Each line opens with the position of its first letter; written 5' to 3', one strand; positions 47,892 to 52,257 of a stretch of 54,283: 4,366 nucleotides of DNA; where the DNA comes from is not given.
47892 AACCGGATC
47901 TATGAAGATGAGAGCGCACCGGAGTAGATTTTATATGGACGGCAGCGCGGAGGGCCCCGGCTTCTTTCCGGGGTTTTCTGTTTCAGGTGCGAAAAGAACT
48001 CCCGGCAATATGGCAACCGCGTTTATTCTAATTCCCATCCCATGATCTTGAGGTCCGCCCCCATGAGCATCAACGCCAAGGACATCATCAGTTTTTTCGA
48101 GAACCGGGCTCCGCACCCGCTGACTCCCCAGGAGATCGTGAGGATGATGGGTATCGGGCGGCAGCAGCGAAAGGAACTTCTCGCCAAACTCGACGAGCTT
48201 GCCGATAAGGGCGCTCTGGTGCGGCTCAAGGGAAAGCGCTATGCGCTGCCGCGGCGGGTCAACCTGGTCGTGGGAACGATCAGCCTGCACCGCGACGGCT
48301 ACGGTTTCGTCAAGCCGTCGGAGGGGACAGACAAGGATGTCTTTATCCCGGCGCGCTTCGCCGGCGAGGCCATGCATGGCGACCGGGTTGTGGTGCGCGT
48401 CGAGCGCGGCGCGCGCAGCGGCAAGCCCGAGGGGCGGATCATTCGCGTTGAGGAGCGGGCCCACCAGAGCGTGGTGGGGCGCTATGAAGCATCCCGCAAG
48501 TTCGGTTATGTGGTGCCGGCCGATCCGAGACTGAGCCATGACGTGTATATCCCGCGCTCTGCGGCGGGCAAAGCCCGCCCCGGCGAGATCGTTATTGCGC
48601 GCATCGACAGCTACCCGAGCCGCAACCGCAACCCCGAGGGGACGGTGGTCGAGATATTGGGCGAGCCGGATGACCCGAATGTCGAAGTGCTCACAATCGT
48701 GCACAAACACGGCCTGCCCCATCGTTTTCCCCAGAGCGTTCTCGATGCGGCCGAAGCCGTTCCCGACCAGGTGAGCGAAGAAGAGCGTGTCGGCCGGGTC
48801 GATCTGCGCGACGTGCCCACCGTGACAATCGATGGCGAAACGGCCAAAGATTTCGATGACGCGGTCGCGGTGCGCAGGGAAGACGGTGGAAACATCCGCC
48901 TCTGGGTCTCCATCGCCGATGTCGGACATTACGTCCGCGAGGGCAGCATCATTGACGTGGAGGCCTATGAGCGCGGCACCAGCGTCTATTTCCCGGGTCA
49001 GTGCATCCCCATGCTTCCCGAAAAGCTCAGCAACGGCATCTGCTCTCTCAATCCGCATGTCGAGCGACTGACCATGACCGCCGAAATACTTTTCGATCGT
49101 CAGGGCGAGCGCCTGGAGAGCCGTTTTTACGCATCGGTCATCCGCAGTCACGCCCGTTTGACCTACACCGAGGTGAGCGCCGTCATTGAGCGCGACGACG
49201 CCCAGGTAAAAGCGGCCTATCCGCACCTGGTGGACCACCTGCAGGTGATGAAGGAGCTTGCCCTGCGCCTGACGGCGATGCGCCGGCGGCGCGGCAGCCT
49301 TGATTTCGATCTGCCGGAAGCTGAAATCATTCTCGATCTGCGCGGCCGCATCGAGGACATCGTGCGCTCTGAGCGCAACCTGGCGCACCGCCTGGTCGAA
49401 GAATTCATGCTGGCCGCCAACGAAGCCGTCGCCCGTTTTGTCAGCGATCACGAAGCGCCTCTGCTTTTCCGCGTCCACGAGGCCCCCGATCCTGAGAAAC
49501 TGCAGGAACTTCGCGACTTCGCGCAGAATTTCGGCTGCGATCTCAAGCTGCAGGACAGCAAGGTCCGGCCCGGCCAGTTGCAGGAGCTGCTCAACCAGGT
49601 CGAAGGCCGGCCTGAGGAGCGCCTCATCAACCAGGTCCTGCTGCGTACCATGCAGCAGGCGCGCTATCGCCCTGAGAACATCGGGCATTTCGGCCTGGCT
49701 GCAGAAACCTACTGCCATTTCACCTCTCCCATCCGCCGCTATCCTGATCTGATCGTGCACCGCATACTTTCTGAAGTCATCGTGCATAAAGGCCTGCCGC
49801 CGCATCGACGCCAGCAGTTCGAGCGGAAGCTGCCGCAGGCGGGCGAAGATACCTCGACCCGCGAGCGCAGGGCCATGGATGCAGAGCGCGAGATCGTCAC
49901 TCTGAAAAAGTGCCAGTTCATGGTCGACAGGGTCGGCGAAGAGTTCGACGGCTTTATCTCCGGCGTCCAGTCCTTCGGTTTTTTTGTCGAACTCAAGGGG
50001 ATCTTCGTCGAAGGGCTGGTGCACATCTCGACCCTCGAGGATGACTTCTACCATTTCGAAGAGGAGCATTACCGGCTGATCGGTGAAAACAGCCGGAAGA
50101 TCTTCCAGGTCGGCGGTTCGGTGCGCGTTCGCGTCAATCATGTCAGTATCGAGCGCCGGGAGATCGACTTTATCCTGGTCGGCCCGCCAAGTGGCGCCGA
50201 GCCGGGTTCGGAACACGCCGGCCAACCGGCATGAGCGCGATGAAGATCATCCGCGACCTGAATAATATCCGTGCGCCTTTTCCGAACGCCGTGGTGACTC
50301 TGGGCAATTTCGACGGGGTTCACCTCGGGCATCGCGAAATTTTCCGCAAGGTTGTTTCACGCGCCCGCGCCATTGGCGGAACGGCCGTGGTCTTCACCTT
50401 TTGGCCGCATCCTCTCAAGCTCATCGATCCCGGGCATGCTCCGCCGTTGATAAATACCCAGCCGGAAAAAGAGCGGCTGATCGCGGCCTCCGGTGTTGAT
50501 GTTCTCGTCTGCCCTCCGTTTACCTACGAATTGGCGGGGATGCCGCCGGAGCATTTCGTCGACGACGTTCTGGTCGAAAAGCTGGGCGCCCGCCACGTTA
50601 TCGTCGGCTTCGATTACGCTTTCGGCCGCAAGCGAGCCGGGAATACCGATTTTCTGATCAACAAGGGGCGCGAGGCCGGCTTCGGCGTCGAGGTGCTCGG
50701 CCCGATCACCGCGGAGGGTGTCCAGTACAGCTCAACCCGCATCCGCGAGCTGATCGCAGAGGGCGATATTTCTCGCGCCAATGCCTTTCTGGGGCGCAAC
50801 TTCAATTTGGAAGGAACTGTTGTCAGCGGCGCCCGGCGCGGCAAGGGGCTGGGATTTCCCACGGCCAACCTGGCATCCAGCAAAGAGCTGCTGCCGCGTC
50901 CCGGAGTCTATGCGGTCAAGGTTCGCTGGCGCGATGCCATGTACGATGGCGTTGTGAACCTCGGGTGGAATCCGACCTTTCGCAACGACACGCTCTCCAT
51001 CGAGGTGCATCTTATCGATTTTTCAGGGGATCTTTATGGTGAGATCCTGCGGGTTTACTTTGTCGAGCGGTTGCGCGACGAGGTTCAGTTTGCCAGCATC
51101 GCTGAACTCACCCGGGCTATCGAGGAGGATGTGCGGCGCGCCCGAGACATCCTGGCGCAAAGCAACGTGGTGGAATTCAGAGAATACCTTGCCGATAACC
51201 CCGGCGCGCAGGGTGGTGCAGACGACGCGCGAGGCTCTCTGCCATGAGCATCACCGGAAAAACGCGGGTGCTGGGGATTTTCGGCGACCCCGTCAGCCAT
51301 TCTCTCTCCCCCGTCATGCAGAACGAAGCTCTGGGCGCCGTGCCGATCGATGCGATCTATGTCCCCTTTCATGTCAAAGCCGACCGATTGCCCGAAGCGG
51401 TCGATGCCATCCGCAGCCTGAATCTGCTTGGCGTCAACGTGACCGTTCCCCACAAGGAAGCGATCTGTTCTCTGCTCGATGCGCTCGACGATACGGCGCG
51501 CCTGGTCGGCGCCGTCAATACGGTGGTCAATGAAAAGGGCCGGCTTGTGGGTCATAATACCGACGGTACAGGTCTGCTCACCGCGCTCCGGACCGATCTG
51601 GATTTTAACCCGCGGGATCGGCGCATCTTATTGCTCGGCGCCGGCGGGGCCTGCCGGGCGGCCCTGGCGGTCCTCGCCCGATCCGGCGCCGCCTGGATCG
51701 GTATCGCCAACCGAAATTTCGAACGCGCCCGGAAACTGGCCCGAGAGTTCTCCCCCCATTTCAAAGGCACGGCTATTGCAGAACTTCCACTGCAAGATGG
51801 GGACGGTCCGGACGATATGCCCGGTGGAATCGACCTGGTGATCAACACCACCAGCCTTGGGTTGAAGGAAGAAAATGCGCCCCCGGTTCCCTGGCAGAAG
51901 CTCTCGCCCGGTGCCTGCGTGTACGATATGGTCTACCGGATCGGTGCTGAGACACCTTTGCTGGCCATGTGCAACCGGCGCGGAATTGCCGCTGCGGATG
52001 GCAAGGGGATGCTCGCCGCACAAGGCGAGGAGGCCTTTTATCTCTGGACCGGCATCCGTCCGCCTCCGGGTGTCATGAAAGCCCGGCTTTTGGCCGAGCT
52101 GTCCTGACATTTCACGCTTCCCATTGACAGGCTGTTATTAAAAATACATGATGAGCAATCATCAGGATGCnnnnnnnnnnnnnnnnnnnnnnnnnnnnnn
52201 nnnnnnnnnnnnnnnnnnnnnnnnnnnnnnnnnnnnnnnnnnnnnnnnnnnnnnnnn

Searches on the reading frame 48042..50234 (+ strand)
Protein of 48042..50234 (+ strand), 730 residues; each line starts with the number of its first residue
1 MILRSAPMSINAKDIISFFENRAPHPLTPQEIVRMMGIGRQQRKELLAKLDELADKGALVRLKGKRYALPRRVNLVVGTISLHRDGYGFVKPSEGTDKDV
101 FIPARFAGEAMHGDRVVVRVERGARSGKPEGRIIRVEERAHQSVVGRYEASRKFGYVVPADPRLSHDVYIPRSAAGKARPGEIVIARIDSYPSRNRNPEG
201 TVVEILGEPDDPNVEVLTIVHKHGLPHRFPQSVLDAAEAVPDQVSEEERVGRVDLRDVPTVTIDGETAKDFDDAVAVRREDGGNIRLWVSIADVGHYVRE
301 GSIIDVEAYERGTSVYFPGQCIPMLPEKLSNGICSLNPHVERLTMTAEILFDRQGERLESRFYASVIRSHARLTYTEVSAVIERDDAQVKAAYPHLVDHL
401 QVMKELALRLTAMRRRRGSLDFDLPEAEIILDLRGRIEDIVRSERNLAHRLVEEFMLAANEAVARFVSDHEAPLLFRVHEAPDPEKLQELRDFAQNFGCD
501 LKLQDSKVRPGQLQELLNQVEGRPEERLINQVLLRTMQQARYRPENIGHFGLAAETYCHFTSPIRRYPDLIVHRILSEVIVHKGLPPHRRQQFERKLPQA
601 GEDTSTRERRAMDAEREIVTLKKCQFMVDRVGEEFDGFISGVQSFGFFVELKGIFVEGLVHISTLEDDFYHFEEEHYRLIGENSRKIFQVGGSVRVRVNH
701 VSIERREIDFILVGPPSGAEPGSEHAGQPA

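Call 36: search_protein_families(library=pfam, proteins=[window:48042-50234:+], max_evalue=0.00001)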
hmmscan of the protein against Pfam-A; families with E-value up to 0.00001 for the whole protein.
window:48042-50234:+ (730 aa): 5 families
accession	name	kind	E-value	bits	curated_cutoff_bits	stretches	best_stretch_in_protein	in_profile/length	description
PF00773.25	RNB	-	9e-117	390.4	29.3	1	252-580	1-324/326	RNB domain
PF17876.7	CSD2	-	3.5e-34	117.1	26.2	1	156-230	1-74/74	Cold shock domain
PF08206.17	OB_RNB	-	8.5e-27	93.1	24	1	78-136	1-58/58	Ribonuclease B OB domain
PF00575.29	S1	-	3e-09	37.5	22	1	630-710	3-71/74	S1 RNA binding domain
PF17849.7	OB_Dis3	-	3.6e-07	30.6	22.8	1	157-224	4-77/77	Dis3-like cold-shock domain 2 (CSD2)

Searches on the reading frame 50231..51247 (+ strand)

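Call 36: search_protein_families(library=pfam, proteins=[window:50231-51247:+], max_evalue=0.00001)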
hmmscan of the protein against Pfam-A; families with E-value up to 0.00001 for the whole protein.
window:50231-51247:+ (338 aa): 2 families
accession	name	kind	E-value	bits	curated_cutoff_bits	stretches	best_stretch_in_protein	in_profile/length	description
PF06574.18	FAD_syn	-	1.1e-46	159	27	1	19-170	7-158/158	FAD synthetase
PF01687.23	Flavokinase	-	1.1e-43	148.8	19.6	1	187-308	1-124/124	Riboflavin kinase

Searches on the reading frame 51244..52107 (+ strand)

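Call 36: search_protein_families(library=pfam, proteins=[window:51244-52107:+], max_evalue=0.00001)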
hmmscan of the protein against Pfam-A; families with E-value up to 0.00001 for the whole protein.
window:51244-52107:+ (287 aa): 3 families
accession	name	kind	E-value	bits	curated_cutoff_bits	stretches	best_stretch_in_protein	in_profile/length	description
PF08501.16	Shikimate_dh_N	-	9.6e-29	99.9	27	1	12-94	1-83/83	Shikimate dehydrogenase substrate binding domain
PF18317.6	SDH_C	-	1.5e-10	41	25.8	1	253-283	1-31/31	Shikimate 5'-dehydrogenase C-terminal domain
PF01488.26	Shikimate_DH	-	1.7e-07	31.8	24.3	1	124-179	11-67/138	Shikimate / quinate 5-dehydrogenase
